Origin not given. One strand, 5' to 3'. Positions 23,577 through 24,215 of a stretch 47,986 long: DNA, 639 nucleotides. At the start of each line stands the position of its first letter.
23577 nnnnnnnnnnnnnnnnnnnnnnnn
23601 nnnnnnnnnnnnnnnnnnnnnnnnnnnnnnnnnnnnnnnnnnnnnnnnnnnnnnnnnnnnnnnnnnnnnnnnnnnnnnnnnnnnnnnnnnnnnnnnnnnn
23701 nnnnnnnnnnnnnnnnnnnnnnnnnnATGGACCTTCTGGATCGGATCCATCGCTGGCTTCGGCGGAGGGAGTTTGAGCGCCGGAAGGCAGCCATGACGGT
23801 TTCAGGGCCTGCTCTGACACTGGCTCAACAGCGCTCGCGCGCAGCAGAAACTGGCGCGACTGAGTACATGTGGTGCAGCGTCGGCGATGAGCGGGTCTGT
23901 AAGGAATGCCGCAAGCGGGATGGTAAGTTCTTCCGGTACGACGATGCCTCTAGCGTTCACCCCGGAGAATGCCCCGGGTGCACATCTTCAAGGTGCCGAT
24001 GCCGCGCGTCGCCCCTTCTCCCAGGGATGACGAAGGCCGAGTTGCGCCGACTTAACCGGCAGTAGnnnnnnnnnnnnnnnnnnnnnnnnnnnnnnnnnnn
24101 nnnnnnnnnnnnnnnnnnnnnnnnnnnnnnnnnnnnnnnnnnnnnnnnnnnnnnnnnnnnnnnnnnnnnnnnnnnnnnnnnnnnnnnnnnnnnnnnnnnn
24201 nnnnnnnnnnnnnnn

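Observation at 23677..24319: Opposite-strand two-gene island splits the baseplate genes and carries a Cys-substituted paralogue of the phage's own MuF head-morphogenesis domain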

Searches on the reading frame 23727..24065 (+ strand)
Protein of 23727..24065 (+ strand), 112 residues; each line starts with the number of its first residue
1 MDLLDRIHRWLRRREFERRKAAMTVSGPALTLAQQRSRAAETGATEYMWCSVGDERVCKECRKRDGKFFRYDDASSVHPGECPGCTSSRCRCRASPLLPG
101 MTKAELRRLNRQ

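Call 6: search_protein_families(library=pfam, proteins=[window:23727-24065:+], max_evalue=0.1)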
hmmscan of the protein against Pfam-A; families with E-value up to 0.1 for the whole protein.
window:23727-24065:+ (112 aa): 2 families
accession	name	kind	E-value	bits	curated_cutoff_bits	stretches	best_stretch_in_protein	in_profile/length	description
PF04233.19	Phage_Mu_F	-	1e-11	46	29.6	1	10-90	23-109/112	Phage Mu protein F like protein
PF09106.17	SelB-wing_2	-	0.07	13.7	22.3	0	95-108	11-24/57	Elongation factor SelB, winged helix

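Call 7: search_protein_families(library=phrogs, proteins=[window:23727-24065:+], max_evalue=0.01)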
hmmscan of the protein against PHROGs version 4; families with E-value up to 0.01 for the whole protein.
window:23727-24065:+ (112 aa): 10 families
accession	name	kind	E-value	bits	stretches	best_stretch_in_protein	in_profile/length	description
phrog_324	-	head and packaging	1.6e-14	54.8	1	34-104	253-324/624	head morphogenesis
phrog_595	-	head and packaging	1.4e-12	48.7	1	7-110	206-310/513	head maturation protease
phrog_115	-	head and packaging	4.6e-09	37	1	22-107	246-327/665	minor head protein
phrog_6577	-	unknown function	1.6e-08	34.3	1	15-96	149-228/1066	-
phrog_4529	-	head and packaging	2.8e-08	34.4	1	35-101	221-291/533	minor head protein and DNA pilot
phrog_2841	-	head and packaging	3.1e-07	30.8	1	34-111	246-320/525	minor head protein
phrog_2468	-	head and packaging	7.8e-05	23.3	1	21-102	185-277/303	head morphogenesis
phrog_3517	-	head and packaging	8.7e-05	23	1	39-96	262-327/371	head morphogenesis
phrog_4728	-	head and packaging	8.7e-05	22.5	1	36-98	237-300/591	head morphogenesis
phrog_15127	-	head and packaging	0.0013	18.3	1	32-76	178-222/602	head protein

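Call 8: search_protein_families(library=ncbifam, proteins=[window:23727-24065:+], max_evalue=0.1)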
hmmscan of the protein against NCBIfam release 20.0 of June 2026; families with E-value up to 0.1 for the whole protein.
window:23727-24065:+ (112 aa): 1 family
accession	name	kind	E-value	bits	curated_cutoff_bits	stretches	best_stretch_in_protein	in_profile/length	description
TIGR01641.1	phageSPP1_gp7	domain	2e-12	47.4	39.65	1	16-96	31-107/109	minor capsid protein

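Call 9: search_protein_families(library=padloc, proteins=[window:23727-24065:+], max_evalue=1)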
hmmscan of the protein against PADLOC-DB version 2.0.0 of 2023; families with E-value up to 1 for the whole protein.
window:23727-24065:+ (112 aa): 0 families

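Call 12: find_homologous_proteins(query=window:23727-24065:+, max_evalue=0.001)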
Query window:23727-24065:+ (112 aa): 1 proteins with E <= 0.001 among 10 candidates.
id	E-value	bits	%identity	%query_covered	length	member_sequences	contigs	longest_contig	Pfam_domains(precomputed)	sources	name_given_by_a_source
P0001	1.2e-29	120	73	65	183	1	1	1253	PF04233.20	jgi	jgi:SPP1 gp7 family putative phage head morphogenesis protein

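Call 15: find_encoding_contigs(protein=window:23727-24065:+, flank=10000)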
Protein window:23727-24065:+ (112 aa): no gene with exactly this product is on record in the collection.

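Call 16: find_encoding_contigs(protein=P0001, flank=5000)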
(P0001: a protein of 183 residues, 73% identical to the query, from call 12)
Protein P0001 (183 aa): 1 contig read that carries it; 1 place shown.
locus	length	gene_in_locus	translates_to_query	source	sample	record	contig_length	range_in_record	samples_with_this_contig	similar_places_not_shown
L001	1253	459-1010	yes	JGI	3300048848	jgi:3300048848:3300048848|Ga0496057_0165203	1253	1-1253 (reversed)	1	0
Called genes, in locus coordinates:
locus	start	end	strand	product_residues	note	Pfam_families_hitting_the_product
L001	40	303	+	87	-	-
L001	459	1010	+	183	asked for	PF04233:Phage_Mu_F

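Call 17: find_related_loci(query=window:23727-24065:+, collection=viral_contigs, flank=6000)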
Query window:23727-24065:+ (112 aa) in viral_contigs; peptide patterns used: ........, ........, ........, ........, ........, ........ (x = any residue, [..] = any of these).
11 stretches matched a pattern, but none encodes a relative of the query by tblastn (E <= 1e-3).

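Call 23: search_protein_representatives(protein=window:23727-24065:+)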
Query: 112 residues. Proteins with E-value up to 0.001 (for the whole library): 392; up to 1e-10: 8; up to 1e-30: 0. The best 150 are listed.
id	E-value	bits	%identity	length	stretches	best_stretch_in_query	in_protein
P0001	3.8e-30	120.4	71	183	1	36-111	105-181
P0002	7.4e-19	84.0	50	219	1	24-110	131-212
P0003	5.7e-16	74.7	45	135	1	12-109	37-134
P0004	7.3e-14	67.9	48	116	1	32-104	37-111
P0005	8.3e-12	61.3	51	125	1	29-97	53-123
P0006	1.5e-11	60.5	48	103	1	34-96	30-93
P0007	1.5e-11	60.5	53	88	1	32-95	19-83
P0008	1.9e-11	60.2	45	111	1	40-108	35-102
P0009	1.7e-10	57.1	42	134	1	34-97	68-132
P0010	2.2e-10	56.7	40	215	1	16-99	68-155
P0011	3.2e-10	56.2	38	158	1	32-99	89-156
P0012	3.3e-10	56.2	41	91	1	36-99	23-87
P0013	6.3e-10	55.3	40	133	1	13-98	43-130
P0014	8.6e-10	54.8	45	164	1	29-99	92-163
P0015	1.9e-09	53.7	40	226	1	15-101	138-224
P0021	3.7e-09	52.8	52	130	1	34-100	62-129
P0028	2.3e-08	50.2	42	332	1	35-100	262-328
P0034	4.3e-08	49.3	42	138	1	33-97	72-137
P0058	4.5e-07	46.1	41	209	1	36-101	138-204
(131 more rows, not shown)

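Call 26: find_encoding_contigs(protein=P0002, flank=8000)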
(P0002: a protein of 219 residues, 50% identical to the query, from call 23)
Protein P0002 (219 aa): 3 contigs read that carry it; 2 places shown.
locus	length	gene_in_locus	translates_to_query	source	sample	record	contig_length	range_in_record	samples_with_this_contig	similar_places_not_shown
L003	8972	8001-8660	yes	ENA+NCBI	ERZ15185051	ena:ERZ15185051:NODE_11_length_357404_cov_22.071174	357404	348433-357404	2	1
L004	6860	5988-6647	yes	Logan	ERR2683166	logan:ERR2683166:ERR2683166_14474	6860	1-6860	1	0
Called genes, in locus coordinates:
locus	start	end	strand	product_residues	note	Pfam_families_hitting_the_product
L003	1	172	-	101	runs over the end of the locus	-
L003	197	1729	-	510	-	-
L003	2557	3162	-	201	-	-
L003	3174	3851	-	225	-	PF11041:Phage_Wedge1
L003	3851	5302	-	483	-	-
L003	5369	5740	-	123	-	-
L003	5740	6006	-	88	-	-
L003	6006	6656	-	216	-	PF08346:AntA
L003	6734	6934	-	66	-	PF03869:Arc (weak), PF22513:FitA-like_RHH (faint)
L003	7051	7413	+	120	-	PF03869:Arc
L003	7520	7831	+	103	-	-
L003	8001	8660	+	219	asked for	PF04233:Phage_Mu_F (weak)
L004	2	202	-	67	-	?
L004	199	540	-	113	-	-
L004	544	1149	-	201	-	-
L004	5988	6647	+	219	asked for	PF04233:Phage_Mu_F (weak)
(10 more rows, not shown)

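Call 27: find_encoding_contigs(protein=P0003, flank=8000)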
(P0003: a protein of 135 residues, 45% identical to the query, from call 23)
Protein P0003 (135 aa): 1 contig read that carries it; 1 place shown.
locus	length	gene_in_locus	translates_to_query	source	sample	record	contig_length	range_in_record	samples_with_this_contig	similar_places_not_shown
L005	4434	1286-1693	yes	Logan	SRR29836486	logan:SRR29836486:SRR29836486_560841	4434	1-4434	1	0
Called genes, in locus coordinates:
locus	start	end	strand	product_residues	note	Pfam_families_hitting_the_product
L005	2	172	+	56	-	?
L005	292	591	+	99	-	-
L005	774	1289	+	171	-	-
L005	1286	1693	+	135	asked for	PF04233:Phage_Mu_F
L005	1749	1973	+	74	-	-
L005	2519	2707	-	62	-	-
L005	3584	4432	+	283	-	?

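Call 28: search_dna_similar(query=window:23727-24065:+, collection=phages, mode=protein, max_evalue=0.001, max_rows=30)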
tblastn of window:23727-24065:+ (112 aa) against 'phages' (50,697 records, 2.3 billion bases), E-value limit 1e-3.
Records with a match: 25; places in all: 25; records where one place covers at least 80% of the query: 0.
Best place of each record, by identity: <60% 25.
By first word of the organism name: Rhizobium 13; Pasteurella 2; Haemophilus 2; Aggregatibacter 2; Phage 1; Caudoviricetes 1; Lactobacillus 1; Pseudanabaena 1; Acinetobacter 1; Listeria 1.
By host as written in the record: Rhizobium etli GR56 5; - 2; Rhizobium phaseoli R630 2; Actinobacillus actinomycetemcomitans 2; Aggregatibacter actinomycetemcomitans D11S-1 2; Pasteurella multocida Past6 1; Rhizobium etli IE6845 1; Rhizobium phaseoli Y3_43 1; and 9 more.
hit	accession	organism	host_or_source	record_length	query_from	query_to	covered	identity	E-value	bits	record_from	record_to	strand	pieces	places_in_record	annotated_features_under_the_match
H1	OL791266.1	Phage WC36-2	-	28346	25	99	67%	38.6%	5e-7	52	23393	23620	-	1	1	record has no annotation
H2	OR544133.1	Pasteurella phage Pmp2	Pasteurella multocida Past6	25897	33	98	59%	40.3%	2e-6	50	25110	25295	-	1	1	head protein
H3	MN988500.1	Rhizobium phage RHph_Y55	Rhizobium etli IE6845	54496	36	108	65%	35.6%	8e-5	45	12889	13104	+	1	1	head morphogenesis protein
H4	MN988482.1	Rhizobium phage RHph_Y17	Rhizobium phaseoli R630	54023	36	108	65%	35.6%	8e-5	45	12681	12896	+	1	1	head morphogenesis protein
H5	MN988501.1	Rhizobium phage RHph_Y3_43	Rhizobium phaseoli Y3_43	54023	36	108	65%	35.6%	8e-5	45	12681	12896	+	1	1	head morphogenesis protein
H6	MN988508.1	Rhizobium phage RHph_I36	Rhizobium phaseoli GR56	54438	36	108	65%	35.6%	8e-5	45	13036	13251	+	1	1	head morphogenesis protein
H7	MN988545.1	Rhizobium phage RHph_Y1_1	Rhizobium phaseoli Y1_1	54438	36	108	65%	35.6%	8e-5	45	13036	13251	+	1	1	head morphogenesis protein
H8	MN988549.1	Rhizobium phage RHph_Y2_17_2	Rhizobium etli Y2_17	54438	36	108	65%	35.6%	8e-5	45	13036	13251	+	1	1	head morphogenesis protein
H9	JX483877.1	Rhizobium phage RHEph05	Rhizobium etli GR56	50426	36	108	65%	35.6%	8e-5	45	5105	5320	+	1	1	putative phage head morphogenesis protein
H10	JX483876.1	Rhizobium phage RHEph04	Rhizobium etli GR56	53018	36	108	65%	35.6%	8e-5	45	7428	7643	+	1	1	putative head morphogenesis protein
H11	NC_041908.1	Rhizobium phage RHEph04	Rhizobium etli GR56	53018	36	108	65%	35.6%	8e-5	45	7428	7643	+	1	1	head morphogenesis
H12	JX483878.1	Rhizobium phage RHEph06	Rhizobium etli GR56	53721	36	108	65%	35.6%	8e-5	45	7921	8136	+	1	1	putative head morphogenesis protein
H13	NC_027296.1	Rhizobium phage RHEph06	Rhizobium etli GR56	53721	36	108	65%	35.6%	8e-5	45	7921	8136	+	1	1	head morphogenesis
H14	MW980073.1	Rhizobium phage RHEph26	Rhizobium phaseoli sv. phaseoli GR56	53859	36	108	65%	35.6%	8e-5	45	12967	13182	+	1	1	head morphogenesis protein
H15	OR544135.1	Pasteurella phage Pmp4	Pasteurella multocida Past30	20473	33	98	59%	38.8%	2e-5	47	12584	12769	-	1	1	head protein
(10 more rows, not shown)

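Call 47: find_encoding_contigs(protein=P0058, flank=8000, max_places=6)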
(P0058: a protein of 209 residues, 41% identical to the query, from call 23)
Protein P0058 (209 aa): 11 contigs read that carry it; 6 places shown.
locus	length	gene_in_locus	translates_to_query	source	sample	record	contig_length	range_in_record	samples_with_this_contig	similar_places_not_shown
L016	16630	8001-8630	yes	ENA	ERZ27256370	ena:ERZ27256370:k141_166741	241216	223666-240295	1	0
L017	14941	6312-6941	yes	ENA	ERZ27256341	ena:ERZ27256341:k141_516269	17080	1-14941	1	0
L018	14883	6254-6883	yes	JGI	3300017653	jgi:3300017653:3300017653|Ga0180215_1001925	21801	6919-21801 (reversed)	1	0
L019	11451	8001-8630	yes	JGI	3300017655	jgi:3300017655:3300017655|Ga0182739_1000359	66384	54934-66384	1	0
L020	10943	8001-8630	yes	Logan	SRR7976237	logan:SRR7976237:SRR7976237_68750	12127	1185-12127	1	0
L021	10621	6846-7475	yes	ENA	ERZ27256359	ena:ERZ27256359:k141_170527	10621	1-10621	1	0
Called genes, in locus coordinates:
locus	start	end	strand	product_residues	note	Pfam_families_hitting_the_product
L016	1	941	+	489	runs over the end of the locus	PF14356:DUF4403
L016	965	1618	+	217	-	-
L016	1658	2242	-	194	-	-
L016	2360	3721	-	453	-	-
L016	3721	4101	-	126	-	-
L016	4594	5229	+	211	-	-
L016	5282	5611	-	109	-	-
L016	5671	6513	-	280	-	-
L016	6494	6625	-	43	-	-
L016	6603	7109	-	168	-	-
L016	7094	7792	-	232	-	-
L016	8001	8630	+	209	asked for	-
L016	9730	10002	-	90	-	-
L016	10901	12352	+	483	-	PF18982:JetA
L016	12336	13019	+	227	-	-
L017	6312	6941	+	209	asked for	-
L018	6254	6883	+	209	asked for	-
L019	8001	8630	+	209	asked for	-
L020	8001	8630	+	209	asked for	-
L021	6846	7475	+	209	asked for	-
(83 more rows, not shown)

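Call 48: find_encoding_contigs(protein=P0004, flank=8000, max_places=6)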
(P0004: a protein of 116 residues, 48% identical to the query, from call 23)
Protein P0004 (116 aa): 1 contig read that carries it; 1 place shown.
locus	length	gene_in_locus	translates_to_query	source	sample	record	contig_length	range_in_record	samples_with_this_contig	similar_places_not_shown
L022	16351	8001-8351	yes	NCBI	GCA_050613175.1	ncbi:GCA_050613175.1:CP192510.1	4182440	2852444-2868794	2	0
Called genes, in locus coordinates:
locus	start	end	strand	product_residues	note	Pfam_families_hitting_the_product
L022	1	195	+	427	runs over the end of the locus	PF13356:Arm-DNA-bind_3, PF22022:Phage_int_M, PF00589:Phage_integrase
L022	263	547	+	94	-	-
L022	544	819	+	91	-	-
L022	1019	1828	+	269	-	-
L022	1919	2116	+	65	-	PF05930:Phage_AlpA (weak), PF12728:HTH_17 (weak)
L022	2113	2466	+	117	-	-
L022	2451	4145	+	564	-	PF13481:AAA_25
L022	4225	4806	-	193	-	PF09669:Phage_pRha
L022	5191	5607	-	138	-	-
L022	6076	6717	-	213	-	PF15956:DUF4760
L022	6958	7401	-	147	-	PF13541:ChlI (weak), PF05362:Lon_C (weak), PF01078:Mg_chelatase (weak)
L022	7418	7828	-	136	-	PF02498:Bro-N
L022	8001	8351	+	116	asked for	PF04233:Phage_Mu_F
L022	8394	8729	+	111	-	-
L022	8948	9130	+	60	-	-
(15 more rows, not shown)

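Call 49: find_encoding_contigs(protein=P0021, flank=8000, max_places=6)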
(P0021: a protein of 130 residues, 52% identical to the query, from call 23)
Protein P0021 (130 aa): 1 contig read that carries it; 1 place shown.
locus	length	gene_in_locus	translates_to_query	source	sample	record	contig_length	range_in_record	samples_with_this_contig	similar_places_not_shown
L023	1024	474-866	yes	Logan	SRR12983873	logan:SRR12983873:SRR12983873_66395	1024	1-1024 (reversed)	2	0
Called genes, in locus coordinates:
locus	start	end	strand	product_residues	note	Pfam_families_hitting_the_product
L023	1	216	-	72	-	?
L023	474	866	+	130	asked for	PF04233:Phage_Mu_F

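Call 50: search_solved_structures(query=A1, max_evalue=1, show_alignments=2)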
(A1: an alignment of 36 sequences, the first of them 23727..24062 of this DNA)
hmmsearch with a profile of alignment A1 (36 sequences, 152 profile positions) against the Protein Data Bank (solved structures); distinct sequences matched with E-value up to 1: 0.

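Call 55: predict_structure(alignment_id=A2)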
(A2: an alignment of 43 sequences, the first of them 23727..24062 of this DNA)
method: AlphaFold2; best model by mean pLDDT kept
length: 112 residues; sequences in the alignment: 43
mean_pLDDT: 90.7   pTM: 0.69
mean pLDDT of the five models: 90.7, 89.9, 89.1, 88.7, 88.2
residues with pLDDT >= 90: 79; 70-90: 26; 50-70: 7; < 50: 0
segments of 3 or more residues with pLDDT < 50: none
pLDDT, mean of each block of 10 residues (from residue 1): 95 94 66 88 97 92 96 91 87 95 97 89
secondary structure, 60 per line:
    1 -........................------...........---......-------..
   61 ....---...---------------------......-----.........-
elements in order: H2-25 H32-42 E46-51 H59-64 E68-70 E92-97 H103-111

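Call 59: fold_search(model_id=the predicted structure, library=pdb)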
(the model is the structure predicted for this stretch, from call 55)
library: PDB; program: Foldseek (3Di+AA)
matches with E <= 10: 14; with E <= 0.001: 0
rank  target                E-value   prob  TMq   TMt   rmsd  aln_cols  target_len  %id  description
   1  9nkg_B                2.4e+00  0.07  0.16  0.07  11.0        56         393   18  Structure of substrate engaged MIDN-bound human 26S proteasome, EB-MIDN (Composite map) (released 2025-05-07)
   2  6ngg_A                2.7e+00  0.01  0.13  0.13  14.7        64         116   11  Crystal structure of human CD160 V58M mutant (released 2019-07-03)
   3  9jlf_A                3.8e+00  0.01  0.18  0.08  17.1        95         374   14  Cryo-EM Structure of Bacteriophage FCWL1 head-to-tail interface (released 2025-01-22)
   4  9kmh_co               4.7e+00  0.01  0.17  0.08  19.3       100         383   13  The Composite Cryo-EM Structure of the Portal Vertex of Bacteriophage FCWL1 (released 2025-01-22)
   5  9a8g_E                5.7e+00  0.06  0.24  0.16   9.1        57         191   21  Structural Basis for Mis18 Complex Assembly (released 2024-05-24)
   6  9pdl_B                5.7e+00  0.06  0.20  0.07  11.9        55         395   18  Nub1/Fat10-processing human 26S proteasome with Rpt5 at top of spiral staircase (AAA+ locally refined) (released 2025-11-19)
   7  8usc_B                6.5e+00  0.01  0.16  0.07  13.1       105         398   15  Nub1/Fat10-processing human 26S proteasome (released 2024-11-06)
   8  9e8g_D                7.0e+00  0.07  0.23  0.08   7.6        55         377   11  Nub1/Fat10-processing human 26S proteasome bound to Txnl1 with Rpt5 at top of spiral staircase (released 2024-12-04)
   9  7qxw_B                7.4e+00  0.03  0.17  0.06  11.0        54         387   18  Proteasome-ZFAND5 Complex Z+D state (released 2023-02-08)
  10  5tjj_A                9.1e+00  0.03  0.21  0.12   4.6        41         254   24  Crystal structure of IcIR transcriptional regulator from Alicyclobacillus acidocaldarius (released 2016-10-26)
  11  4eyy_Q                9.1e+00  0.01  0.24  0.17  10.4       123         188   12  Crystal Structure of the IcmR-IcmQ complex from Legionella pneumophila (released 2013-05-22)
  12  9kmh_ec               9.1e+00  0.00  0.16  0.08  18.9        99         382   13  The Composite Cryo-EM Structure of the Portal Vertex of Bacteriophage FCWL1 (released 2025-01-22)
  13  3kdr_A                9.7e+00  0.01  0.18  0.10  16.8        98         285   14  The Crystal Structure of a HK97 Family Phage Portal Protein from Corynebacterium diphtheriae to 2.9A (released 2009-12-29)
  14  9kmh_dj               9.7e+00  0.01  0.19  0.08  19.3       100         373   13  The Composite Cryo-EM Structure of the Portal Vertex of Bacteriophage FCWL1 (released 2025-01-22)

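Call 64: fold_search(model_id=the predicted structure, library=viral)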
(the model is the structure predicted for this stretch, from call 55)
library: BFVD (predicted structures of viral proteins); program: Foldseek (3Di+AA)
matches with E <= 10: 267; with E <= 0.001: 6
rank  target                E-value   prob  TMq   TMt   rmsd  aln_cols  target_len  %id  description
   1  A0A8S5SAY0            6.9e-05  1.00  0.49  0.17   9.2       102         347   29  Minor capsid component [Myoviridae sp. ctVKV3]
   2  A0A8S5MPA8            7.9e-05  1.00  0.48  0.31   2.4        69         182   35  Phage head morphogenesis domain-containing protein [Siphoviridae sp. ctu7G16]
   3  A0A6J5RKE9            3.2e-04  1.00  0.47  0.21   3.9        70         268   37  Phage head morphogenesis domain [uncultured Caudovirales phage]
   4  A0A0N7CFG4            5.2e-04  1.00  0.52  0.50   5.9       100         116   26  Putative DNA primase [Salmonella phage 36]
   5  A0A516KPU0            7.7e-04  1.00  0.48  0.22   3.3        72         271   30  (no name in the UniProt tables at hand)
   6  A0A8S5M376            8.2e-04  1.00  0.46  0.14   3.3        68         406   25  Minor capsid protein [Siphoviridae sp. ctQJR51]
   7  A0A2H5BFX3            1.4e-03  1.00  0.47  0.21   4.2        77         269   30  (no name in the UniProt tables at hand)
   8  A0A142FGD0            1.4e-03  1.00  0.42  0.31   4.6        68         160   26  Minor capsid protein [Pseudomonas phage NP3]
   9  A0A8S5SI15            1.5e-03  1.00  0.48  0.21   3.7        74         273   24  Minor capsid component [Phage sp. ctqZP6]
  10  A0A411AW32            1.7e-03  1.00  0.43  0.18   5.0        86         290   21  Head morphogenesis protein [Pantoea phage vB_PagM_LIET2]
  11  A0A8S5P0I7            1.8e-03  1.00  0.40  0.18   6.3        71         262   28  Minor capsid component [Myoviridae sp. ctakU3]
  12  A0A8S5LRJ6            1.8e-03  1.00  0.43  0.18   8.3       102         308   19  Minor capsid protein [Myoviridae sp. ctmii12]
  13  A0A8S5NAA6            2.4e-03  1.00  0.43  0.33   2.9        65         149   26  Minor capsid protein (Fragment) [Siphoviridae sp. ctBmU27]
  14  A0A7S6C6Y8            2.4e-03  1.00  0.41  0.08   8.0        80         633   24  (no name in the UniProt tables at hand)
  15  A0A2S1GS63            3.8e-03  1.00  0.49  0.23   2.5        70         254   26  Minor capsid protein [Escherichia phage vB_EcoS_IME347]
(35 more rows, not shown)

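Call 83: search_protein_families(library=pfam, proteins=[L003:5369-5740:-, L003:5740-6006:-, L003:7520-7831:+], max_evalue=0.01)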
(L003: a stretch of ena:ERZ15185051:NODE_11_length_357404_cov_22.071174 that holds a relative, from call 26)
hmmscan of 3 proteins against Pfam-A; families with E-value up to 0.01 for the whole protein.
L003:5369-5740:- (123 aa): 0 families

L003:5740-6006:- (88 aa): 0 families

L003:7520-7831:+ (103 aa): 0 families
